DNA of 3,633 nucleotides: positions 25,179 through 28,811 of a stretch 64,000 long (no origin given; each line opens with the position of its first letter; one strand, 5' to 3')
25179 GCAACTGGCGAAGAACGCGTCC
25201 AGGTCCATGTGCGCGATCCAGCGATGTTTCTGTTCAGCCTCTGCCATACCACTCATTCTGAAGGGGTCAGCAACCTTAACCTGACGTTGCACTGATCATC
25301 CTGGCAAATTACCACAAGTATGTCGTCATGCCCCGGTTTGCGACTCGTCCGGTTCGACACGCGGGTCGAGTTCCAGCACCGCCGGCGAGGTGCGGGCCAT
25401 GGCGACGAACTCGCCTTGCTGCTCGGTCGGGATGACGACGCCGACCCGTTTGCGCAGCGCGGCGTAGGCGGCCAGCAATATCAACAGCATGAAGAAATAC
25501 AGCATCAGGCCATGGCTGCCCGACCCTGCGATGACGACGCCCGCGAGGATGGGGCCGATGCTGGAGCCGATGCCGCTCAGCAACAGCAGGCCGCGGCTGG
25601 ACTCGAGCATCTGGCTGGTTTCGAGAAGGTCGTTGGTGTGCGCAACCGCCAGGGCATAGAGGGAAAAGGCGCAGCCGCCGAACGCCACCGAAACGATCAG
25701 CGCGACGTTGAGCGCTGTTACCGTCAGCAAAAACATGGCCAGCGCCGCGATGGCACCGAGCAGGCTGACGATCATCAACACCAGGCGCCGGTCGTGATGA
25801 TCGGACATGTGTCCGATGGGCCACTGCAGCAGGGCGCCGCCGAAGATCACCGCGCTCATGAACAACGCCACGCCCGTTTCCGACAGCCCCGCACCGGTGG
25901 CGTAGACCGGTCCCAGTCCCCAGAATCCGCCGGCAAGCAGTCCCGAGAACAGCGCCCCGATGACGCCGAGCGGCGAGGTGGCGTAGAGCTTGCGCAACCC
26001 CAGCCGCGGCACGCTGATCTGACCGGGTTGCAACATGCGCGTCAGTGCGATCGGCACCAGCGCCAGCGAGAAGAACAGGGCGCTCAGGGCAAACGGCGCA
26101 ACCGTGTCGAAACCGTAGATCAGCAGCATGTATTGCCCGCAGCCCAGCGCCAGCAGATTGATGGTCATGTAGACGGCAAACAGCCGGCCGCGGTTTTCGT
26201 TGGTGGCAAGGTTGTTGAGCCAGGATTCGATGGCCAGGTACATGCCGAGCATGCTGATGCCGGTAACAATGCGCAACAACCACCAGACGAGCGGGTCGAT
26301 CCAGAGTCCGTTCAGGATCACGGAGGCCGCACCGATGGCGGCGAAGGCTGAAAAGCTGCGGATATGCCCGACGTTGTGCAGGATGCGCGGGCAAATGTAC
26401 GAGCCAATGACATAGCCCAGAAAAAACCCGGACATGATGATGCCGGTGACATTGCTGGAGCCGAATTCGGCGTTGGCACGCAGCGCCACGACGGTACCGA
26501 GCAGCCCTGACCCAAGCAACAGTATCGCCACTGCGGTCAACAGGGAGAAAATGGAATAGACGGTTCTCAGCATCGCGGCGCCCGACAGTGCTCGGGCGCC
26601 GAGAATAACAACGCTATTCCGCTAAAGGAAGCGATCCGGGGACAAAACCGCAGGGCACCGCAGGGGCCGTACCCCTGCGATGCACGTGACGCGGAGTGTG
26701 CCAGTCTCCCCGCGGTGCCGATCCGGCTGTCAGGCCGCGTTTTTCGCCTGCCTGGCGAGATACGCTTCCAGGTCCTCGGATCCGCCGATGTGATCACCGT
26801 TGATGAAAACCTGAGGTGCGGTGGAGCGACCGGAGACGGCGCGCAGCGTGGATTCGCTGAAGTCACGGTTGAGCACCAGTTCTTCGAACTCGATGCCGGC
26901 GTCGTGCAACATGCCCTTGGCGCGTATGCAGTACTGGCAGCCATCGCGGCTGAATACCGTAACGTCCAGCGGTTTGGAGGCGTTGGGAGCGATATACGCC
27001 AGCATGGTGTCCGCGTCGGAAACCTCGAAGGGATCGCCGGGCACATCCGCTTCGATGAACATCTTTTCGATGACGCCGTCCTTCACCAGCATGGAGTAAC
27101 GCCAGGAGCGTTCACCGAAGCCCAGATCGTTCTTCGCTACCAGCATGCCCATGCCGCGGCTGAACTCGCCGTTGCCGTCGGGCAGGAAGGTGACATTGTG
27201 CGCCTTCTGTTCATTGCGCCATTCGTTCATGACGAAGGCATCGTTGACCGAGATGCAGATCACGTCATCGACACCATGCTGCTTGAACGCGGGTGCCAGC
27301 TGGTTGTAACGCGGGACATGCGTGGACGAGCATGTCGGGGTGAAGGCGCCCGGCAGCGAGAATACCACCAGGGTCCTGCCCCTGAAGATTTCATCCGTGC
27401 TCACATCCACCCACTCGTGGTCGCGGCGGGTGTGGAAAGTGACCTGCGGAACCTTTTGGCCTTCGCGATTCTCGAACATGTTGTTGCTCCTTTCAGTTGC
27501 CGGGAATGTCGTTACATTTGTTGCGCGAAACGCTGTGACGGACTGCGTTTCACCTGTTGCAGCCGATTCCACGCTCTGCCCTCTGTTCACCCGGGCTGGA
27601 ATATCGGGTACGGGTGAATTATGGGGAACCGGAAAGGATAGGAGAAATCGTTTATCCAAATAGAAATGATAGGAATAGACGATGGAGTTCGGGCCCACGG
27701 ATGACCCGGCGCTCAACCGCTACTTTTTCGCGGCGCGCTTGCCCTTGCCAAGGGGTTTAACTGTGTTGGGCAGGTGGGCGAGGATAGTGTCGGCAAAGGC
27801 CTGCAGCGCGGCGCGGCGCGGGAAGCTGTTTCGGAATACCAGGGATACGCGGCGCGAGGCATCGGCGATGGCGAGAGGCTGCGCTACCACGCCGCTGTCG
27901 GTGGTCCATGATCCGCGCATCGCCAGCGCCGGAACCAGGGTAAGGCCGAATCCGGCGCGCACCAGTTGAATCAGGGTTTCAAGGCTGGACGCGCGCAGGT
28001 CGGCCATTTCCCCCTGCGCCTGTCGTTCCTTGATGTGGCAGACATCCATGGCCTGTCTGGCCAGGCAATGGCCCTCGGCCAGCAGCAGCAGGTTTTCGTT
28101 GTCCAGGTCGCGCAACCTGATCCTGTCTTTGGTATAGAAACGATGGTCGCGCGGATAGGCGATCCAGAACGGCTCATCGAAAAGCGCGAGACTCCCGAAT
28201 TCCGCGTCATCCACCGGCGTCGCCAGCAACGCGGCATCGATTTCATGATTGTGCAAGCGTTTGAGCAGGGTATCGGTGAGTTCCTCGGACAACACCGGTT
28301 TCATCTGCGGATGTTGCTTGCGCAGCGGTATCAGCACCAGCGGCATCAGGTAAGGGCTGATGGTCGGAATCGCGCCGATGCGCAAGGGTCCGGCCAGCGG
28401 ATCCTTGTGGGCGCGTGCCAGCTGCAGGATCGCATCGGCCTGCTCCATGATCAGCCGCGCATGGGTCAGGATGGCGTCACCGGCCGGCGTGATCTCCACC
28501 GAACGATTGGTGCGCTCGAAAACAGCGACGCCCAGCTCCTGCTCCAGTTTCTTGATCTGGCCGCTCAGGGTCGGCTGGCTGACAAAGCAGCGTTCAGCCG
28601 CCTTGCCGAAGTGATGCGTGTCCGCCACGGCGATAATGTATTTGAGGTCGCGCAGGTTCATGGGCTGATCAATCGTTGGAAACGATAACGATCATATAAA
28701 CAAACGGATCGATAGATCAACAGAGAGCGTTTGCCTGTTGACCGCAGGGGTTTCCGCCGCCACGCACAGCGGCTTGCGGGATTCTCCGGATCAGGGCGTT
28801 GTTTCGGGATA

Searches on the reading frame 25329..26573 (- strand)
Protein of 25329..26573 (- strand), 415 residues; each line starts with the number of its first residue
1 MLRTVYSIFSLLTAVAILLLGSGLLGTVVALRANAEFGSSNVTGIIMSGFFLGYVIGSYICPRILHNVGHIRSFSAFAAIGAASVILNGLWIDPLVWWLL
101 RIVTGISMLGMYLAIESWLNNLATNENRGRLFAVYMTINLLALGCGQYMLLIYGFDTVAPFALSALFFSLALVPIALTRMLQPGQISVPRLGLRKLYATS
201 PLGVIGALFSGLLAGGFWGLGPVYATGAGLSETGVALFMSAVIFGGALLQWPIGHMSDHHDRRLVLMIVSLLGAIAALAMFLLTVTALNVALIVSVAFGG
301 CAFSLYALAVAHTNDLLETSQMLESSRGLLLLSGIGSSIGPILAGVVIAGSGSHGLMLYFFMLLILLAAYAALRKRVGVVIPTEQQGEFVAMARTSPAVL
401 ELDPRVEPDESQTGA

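Call 29: search_protein_families(library=pfam, proteins=[window:25329-26573:-], max_evalue=0.00001)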
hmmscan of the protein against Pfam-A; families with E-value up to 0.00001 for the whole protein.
window:25329-26573:- (415 aa): 1 family
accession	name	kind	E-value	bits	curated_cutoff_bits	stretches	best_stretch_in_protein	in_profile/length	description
PF07690.21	MFS_1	-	1.4e-24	87.1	33.4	2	12-310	2-319/347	Major Facilitator Superfamily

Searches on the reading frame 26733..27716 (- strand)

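Call 29: search_protein_families(library=pfam, proteins=[window:26733-27716:-], max_evalue=0.00001)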
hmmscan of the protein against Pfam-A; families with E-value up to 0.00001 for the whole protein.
window:26733-27716:- (328 aa): 4 families
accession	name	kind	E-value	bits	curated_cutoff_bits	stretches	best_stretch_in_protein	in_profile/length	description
PF08534.16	Redoxin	-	2.6e-31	108.9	26.6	1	85-239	2-148/148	Redoxin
PF00462.30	Glutaredoxin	-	2.9e-15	56.6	22.9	1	252-310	1-60/60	Glutaredoxin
PF00578.27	AhpC-TSA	-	1.4e-13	51.3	26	1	86-212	2-116/124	AhpC/TSA family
PF13417.12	GST_N_3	-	7.9e-06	26.6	22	0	255-325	2-72/75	Glutathione S-transferase, N-terminal domain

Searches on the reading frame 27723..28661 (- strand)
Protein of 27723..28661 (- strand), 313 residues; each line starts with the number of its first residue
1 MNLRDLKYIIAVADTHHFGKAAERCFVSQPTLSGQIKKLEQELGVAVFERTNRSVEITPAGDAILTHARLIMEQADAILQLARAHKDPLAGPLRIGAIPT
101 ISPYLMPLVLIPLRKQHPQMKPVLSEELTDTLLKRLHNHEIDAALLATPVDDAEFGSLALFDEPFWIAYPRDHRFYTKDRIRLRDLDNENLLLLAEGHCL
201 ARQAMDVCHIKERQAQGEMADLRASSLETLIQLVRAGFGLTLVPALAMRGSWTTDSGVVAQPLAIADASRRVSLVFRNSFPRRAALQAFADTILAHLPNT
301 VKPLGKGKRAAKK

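Call 29: search_protein_families(library=pfam, proteins=[window:27723-28661:-], max_evalue=0.00001)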
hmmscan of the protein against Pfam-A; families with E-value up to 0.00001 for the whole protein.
window:27723-28661:- (313 aa): 2 families
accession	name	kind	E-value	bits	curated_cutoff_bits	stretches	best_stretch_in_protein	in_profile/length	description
PF03466.25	LysR_substrate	-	4.6e-42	144.2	28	1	88-297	3-208/209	LysR substrate binding domain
PF00126.33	HTH_1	-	1.6e-22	79.6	26.6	1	3-61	1-59/60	Bacterial regulatory helix-turn-helix protein, lysR family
